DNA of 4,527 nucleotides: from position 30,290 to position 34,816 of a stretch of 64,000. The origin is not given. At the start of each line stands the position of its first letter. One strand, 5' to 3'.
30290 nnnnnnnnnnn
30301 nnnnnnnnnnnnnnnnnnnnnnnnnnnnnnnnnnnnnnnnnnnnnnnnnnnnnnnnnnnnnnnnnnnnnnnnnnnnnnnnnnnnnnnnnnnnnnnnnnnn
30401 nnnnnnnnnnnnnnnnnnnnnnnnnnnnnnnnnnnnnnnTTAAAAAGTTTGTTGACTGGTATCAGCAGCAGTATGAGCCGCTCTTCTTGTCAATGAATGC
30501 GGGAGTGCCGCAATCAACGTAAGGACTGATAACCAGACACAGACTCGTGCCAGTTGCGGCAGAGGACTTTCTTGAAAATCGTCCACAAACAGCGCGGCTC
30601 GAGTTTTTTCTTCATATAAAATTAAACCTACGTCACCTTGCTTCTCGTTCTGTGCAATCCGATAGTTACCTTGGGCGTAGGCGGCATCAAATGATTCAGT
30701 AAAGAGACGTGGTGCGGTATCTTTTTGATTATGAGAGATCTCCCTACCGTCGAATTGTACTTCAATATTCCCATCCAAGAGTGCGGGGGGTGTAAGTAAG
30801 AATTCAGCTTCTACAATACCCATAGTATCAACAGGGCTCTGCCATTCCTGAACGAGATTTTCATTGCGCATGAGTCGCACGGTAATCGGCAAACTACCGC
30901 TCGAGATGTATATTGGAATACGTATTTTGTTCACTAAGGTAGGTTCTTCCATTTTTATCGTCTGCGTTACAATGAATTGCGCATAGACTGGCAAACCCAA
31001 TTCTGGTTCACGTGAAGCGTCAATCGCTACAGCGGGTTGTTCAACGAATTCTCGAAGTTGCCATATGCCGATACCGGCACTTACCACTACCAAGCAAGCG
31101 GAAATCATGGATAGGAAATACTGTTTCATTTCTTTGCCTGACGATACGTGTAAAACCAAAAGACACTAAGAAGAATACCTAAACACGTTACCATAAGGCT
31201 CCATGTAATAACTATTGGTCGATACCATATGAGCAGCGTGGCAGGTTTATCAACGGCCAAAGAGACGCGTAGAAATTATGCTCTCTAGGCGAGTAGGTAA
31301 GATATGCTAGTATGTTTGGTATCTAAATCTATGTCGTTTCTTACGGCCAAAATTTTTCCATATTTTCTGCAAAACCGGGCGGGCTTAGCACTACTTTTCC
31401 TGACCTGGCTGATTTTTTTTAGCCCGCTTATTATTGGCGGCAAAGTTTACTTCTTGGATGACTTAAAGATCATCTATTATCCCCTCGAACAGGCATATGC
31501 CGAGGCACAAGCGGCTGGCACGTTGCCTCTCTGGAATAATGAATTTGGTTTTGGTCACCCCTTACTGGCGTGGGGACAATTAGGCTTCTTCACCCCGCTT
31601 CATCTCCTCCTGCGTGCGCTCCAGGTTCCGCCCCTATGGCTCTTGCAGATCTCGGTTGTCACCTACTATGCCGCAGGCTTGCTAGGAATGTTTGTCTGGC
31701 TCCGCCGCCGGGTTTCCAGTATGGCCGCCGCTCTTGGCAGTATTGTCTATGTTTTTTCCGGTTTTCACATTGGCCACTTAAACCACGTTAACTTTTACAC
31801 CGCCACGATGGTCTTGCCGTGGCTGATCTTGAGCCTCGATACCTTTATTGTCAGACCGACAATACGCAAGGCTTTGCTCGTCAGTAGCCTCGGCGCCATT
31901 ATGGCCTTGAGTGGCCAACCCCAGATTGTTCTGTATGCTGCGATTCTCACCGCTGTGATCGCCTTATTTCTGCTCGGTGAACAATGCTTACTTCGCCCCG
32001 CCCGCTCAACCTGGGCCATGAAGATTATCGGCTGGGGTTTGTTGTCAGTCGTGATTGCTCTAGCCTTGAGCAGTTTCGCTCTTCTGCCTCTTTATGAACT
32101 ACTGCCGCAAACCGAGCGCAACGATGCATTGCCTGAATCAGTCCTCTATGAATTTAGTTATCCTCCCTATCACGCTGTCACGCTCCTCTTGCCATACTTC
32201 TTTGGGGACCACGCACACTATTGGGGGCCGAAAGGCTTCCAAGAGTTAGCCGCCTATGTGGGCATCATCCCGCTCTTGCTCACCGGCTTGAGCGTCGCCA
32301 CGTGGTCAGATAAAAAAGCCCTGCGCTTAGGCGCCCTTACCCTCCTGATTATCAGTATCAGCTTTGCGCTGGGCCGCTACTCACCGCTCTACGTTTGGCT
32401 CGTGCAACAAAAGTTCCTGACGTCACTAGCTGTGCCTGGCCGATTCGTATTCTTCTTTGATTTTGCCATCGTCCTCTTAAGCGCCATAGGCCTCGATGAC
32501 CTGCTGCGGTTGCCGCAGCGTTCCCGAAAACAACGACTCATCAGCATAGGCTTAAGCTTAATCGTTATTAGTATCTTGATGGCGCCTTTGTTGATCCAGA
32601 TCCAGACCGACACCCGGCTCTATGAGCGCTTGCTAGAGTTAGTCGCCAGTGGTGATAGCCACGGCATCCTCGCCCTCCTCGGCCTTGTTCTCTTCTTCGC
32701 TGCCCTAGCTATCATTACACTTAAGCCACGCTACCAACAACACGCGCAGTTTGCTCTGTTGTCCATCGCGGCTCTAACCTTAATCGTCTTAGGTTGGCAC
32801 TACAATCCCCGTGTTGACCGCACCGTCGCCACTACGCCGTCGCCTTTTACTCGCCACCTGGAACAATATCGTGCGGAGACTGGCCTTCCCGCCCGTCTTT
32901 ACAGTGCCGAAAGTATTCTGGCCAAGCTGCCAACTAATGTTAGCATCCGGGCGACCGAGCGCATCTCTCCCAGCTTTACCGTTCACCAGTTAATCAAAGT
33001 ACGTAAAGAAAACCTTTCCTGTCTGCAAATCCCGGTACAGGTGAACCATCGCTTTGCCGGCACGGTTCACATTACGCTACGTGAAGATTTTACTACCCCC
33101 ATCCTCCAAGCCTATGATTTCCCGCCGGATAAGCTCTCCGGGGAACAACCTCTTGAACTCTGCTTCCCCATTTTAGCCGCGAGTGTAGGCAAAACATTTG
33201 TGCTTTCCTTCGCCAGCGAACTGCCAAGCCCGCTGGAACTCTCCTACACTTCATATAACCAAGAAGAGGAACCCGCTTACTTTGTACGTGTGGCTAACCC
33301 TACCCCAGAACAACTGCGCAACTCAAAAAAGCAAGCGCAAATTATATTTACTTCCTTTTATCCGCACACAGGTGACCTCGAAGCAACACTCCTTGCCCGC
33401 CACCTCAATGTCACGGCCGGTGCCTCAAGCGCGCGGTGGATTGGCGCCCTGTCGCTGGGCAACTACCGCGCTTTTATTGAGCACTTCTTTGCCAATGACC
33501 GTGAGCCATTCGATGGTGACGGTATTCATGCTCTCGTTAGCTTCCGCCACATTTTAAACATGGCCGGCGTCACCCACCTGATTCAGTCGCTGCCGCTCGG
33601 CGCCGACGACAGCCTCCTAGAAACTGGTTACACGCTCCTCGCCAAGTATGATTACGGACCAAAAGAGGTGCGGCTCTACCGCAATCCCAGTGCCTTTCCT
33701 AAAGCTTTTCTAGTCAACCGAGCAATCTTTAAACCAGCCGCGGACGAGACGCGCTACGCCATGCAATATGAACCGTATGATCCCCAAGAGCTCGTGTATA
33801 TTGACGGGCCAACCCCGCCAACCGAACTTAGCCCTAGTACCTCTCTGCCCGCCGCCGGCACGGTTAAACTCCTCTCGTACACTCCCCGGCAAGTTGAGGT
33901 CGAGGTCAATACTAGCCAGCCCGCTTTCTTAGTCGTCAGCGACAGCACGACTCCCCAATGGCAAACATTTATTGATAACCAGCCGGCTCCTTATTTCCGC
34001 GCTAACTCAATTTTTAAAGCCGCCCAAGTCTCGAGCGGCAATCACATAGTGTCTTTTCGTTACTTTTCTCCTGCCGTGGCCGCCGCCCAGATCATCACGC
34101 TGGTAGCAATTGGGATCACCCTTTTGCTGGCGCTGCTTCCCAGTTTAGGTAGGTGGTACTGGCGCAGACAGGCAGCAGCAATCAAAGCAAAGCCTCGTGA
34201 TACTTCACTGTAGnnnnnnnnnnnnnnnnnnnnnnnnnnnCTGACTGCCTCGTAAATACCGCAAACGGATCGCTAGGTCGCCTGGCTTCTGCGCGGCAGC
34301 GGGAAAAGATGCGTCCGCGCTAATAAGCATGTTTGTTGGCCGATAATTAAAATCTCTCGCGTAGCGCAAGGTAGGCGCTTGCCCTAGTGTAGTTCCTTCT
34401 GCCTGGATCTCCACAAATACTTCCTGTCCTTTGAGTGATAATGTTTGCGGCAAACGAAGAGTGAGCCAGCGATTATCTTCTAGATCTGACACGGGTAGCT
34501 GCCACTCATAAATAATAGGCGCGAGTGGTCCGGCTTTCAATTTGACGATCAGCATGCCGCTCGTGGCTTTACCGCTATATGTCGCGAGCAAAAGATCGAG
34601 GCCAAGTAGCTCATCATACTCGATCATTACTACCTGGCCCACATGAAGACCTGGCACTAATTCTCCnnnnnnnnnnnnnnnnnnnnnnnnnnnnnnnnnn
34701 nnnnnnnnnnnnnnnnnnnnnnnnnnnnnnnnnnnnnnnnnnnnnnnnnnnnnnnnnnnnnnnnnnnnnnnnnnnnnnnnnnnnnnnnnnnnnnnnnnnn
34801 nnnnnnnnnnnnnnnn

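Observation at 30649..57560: A recurring soluble module of about 110 aa, shuffled to N-terminal, internal or C-terminal positions on at least seven GT-C proteins, with one standalone membrane-anchored copy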

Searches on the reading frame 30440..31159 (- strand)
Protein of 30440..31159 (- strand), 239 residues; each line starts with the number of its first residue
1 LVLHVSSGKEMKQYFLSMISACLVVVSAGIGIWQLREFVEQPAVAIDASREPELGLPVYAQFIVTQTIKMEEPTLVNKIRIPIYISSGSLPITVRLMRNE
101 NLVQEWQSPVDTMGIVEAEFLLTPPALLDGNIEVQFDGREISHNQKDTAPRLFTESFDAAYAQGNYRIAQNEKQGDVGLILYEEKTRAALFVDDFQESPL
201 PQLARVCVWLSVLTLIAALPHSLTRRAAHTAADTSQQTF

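Call 4: search_protein_families(library=pfam, proteins=[window:30440-31159:-], max_evalue=0.1)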
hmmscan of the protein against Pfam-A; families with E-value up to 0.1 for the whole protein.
window:30440-31159:- (239 aa): 0 families

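Call 23: predict_structure(protein=window:30440-31156:-)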
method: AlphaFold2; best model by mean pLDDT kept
length: 238 residues; sequences in the alignment: 1
mean_pLDDT: 45.7   pTM: 0.35
mean pLDDT of the five models: 45.7, 44.4, 40.8, 38.1, 38.0
residues with pLDDT >= 90: 0; 70-90: 20; 50-70: 80; < 50: 138
segments of 3 or more residues with pLDDT < 50: 1-5, 30-74, 124-128, 137-202, 218-222, 224-229, 235-238
pLDDT, mean of each block of 10 residues (from residue 1): 50 67 57 30 27 32 40 56 58 70 76 70 52 48 23 23 25 29 25 31 60 56 48 44
secondary structure, 60 per line:
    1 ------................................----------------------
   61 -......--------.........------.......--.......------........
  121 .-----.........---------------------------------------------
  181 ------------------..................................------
elements in order: H7-38 E62-67 E76-84 E91-97 E100-106 E113-121 E127-135 H199-232
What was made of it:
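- Tried and rejected: A single-sequence AF2 run on H gave a poor model (pLDDT 45.7, call 23).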

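Call 24: find_homologous_proteins(query=window:30440-31156:-, max_evalue=0.001)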
Query window:30440-31156:- (238 aa): 14 proteins with E <= 0.001 among 477 candidates.
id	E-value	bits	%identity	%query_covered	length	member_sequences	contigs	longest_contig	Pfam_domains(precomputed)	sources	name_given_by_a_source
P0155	1.4e-140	484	100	93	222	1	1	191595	-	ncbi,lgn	ncbi:MAG: hypothetical protein WEA04_00475 [Candidatus Andersenbacteria bacterium]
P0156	9.3e-44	168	47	78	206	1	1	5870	-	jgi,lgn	-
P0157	2.6e-43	166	40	90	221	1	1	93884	-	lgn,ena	-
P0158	8.6e-43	165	43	72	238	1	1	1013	-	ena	-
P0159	8.8e-41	158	43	78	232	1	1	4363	-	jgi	jgi:hypothetical protein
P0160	8.2e-40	155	46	67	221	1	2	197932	-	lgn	-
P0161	2.9e-39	153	43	69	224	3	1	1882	-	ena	-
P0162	6.4e-38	149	40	87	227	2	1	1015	-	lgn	-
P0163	7.9e-38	148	43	79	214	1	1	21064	-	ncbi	-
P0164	1.6e-37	147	40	87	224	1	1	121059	-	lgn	-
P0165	8.7e-37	145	37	82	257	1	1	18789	-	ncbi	-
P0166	2.0e-34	137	36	87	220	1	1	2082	-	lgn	-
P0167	1.3e-30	125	35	90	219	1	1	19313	-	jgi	jgi:hypothetical protein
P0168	4.2e-25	107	36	79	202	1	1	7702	-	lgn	-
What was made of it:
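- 30599..30994 (-): Module copy H (aa 56-187 of ORF 30440..31159), a standalone TM-module-TM hairpin protein. The database annotates it as 222 aa starting at Met18. All 14 homologues are 202-257 aa (call 24).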

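Call 48: search_protein_families(library=ncbifam, proteins=[window:30440-31159:-], max_evalue=0.01)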
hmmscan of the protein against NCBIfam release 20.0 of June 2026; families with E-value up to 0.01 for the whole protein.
window:30440-31159:- (239 aa): 0 families

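Call 50: find_encoding_contigs(protein=P0160, flank=8000, max_places=2)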
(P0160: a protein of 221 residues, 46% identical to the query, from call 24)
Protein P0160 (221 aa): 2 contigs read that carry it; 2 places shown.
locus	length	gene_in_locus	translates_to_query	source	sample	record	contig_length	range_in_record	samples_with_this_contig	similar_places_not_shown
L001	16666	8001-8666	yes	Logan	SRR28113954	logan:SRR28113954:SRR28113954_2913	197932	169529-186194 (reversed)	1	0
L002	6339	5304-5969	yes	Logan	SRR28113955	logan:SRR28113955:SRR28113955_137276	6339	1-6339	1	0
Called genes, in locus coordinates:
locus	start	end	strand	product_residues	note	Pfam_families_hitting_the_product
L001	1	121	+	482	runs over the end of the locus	-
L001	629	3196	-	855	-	PF09586:YfhO (weak)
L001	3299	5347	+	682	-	PF13231:PMT_2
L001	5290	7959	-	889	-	PF09586:YfhO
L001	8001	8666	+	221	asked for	-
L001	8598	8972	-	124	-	-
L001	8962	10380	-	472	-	PF14897:EpsG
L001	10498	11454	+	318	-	PF13489:Methyltransf_23 (weak)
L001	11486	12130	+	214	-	-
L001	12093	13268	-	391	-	PF00534:Glycos_transf_1, PF13692:Glyco_trans_1_4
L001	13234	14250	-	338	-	-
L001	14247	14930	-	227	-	PF05175:MTS (weak), PF13489:Methyltransf_23, PF05401:NodS, PF07021:MetW (weak), PF13847:Methyltransf_31, PF08241:Methyltransf_11, PF08242:Methyltransf_12, PF13649:Methyltransf_25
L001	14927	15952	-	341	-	PF20706:GT4-conflict, PF00534:Glycos_transf_1, PF13692:Glyco_trans_1_4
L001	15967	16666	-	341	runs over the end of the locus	PF13439:Glyco_transf_4 (faint), PF00534:Glycos_transf_1, PF13692:Glyco_trans_1_4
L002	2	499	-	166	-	?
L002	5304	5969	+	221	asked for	-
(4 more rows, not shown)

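Call 51: find_encoding_contigs(protein=P0164, flank=8000, max_places=2)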
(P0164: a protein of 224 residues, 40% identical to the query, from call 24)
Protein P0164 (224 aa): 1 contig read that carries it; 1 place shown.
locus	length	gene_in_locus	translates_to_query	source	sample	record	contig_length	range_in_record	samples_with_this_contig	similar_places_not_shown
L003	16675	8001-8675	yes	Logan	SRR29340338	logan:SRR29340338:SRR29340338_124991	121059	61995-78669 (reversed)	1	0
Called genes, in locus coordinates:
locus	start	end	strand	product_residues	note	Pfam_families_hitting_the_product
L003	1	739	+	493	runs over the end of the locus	-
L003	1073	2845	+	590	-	-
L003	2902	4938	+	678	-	PF02366:PMT (weak), PF13231:PMT_2, PF19717:DUF6212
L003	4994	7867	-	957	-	-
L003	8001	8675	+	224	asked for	-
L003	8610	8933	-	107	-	-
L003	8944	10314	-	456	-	-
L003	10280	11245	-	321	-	PF01073:3Beta_HSD, PF01370:Epimerase, PF02719:Polysacc_synt_2, PF04321:RmlD_sub_bind, PF07993:NAD_binding_4, PF08659:KR (weak), PF16363:GDP_Man_Dehyd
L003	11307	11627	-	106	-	-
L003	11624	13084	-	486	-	-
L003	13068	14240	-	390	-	-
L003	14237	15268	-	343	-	PF13524:Glyco_trans_1_2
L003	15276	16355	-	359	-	PF20706:GT4-conflict, PF00534:Glycos_transf_1, PF13692:Glyco_trans_1_4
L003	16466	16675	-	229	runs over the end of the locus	-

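Call 52: find_encoding_contigs(protein=P0157, flank=8000, max_places=2)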
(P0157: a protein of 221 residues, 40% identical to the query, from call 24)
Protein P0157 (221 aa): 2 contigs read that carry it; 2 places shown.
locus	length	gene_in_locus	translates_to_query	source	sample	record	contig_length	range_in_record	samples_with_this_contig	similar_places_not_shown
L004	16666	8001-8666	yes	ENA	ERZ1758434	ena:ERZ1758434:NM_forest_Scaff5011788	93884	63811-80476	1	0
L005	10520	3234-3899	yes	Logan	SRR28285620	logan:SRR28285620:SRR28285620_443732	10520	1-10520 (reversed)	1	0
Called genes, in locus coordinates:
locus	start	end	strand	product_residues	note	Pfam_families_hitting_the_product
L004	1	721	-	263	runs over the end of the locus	PF00459:Inositol_P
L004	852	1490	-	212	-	PF02834:LigT_PEase (weak), PF13563:2_5_RNA_ligase2, PF06299:DUF1045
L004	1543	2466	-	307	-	PF01408:GFO_IDH_MocA, PF22725:GFO_IDH_MocA_C3, PF02894:GFO_IDH_MocA_C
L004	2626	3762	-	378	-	PF01073:3Beta_HSD, PF01370:Epimerase, PF02719:Polysacc_synt_2 (faint), PF16363:GDP_Man_Dehyd, PF07993:NAD_binding_4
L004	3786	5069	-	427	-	PF08421:Methyltransf_13, PF13489:Methyltransf_23, PF08241:Methyltransf_11 (faint), PF08242:Methyltransf_12 (weak), PF08484:Methyltransf_14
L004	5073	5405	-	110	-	-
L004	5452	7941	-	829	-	-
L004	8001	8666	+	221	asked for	-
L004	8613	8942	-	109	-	-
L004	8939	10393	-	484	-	-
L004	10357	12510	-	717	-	-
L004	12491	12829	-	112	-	-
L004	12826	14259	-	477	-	-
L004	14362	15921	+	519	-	PF01467:CTP_transf_like, PF00294:PfkB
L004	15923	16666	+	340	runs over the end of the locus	PF01073:3Beta_HSD, PF01370:Epimerase, PF02719:Polysacc_synt_2 (weak), PF04321:RmlD_sub_bind, PF05368:NmrA, PF07993:NAD_binding_4 (faint), PF13460:NAD_binding_10, PF16363:GDP_Man_Dehyd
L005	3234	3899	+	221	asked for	-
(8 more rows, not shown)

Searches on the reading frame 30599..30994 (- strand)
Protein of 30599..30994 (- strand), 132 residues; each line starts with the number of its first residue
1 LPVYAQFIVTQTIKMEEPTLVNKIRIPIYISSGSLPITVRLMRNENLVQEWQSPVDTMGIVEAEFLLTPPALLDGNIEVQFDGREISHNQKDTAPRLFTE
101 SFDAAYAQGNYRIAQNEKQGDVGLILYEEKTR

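Call 9: search_protein_families(library=pfam, proteins=[window:30599-30994:-], max_evalue=10)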
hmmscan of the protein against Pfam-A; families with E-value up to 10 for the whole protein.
seq(132 aa): 2 families
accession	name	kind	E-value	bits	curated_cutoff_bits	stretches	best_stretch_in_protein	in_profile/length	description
PF12638.12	Staygreen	-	0.092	13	27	1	25-89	72-136/147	Staygreen protein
PF17736.7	Ig_C17orf99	-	0.11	13.1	26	1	24-52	19-47/95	C17orf99 Ig domain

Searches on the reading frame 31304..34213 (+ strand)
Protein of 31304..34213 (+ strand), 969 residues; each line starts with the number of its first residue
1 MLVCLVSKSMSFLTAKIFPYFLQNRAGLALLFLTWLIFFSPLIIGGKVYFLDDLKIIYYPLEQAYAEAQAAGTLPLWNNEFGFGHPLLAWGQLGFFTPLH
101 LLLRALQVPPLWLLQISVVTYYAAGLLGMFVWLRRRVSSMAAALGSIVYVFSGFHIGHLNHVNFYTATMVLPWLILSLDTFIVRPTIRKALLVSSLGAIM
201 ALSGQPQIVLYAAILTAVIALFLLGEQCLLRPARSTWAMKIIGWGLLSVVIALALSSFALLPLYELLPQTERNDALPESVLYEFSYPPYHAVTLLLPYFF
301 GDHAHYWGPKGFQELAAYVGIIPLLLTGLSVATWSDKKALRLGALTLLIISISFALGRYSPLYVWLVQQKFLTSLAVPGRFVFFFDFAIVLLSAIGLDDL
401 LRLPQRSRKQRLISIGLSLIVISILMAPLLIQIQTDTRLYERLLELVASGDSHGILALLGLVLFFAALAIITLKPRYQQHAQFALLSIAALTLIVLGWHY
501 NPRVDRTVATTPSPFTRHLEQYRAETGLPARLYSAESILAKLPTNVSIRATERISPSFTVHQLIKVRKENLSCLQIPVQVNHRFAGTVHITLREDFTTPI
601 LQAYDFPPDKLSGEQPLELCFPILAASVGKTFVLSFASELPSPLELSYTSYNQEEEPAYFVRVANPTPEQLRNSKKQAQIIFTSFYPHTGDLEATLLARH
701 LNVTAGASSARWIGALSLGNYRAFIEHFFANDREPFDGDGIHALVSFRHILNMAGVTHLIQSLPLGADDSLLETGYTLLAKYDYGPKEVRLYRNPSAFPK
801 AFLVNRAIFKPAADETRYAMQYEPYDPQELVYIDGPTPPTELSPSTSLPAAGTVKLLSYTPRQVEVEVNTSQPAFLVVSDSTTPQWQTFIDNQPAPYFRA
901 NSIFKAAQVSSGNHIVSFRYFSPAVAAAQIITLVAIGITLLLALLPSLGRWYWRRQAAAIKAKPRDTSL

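Call 4: search_protein_families(library=pfam, proteins=[window:31304-34213:+], max_evalue=0.1)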
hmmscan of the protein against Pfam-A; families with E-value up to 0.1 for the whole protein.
window:31304-34213:+ (969 aa): 1 family
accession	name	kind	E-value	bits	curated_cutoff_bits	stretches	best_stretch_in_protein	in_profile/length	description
PF09586.16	YfhO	-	9.9e-14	51.1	28.5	2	44-489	21-433/835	Bacterial membrane protein YfhO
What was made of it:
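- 32960..33292 (+): Module copy F (aa 553-663 of ORF 31304..34213), internal in the large extracytoplasmic region of a YfhO-family protein. The core matches YfhO at 51 bits (call 4).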

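Call 48: search_protein_families(library=ncbifam, proteins=[window:31304-34213:+], max_evalue=0.01)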
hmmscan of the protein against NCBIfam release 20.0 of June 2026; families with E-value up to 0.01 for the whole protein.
window:31304-34213:+ (969 aa): 0 families

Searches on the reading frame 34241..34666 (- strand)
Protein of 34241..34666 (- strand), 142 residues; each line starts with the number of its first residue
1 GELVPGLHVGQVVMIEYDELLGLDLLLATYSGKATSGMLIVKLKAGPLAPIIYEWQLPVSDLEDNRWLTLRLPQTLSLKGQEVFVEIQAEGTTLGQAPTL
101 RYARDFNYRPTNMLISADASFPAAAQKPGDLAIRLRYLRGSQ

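Call 9: search_protein_families(library=pfam, proteins=[window:34241-34666:-], max_evalue=10)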
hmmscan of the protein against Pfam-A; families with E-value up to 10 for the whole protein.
seq(142 aa): 1 family
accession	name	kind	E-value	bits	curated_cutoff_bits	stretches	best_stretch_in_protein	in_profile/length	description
PF19717.4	DUF6212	-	2.9e-07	30.2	26.4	1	10-93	113-194/395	Family of unknown function (DUF6212)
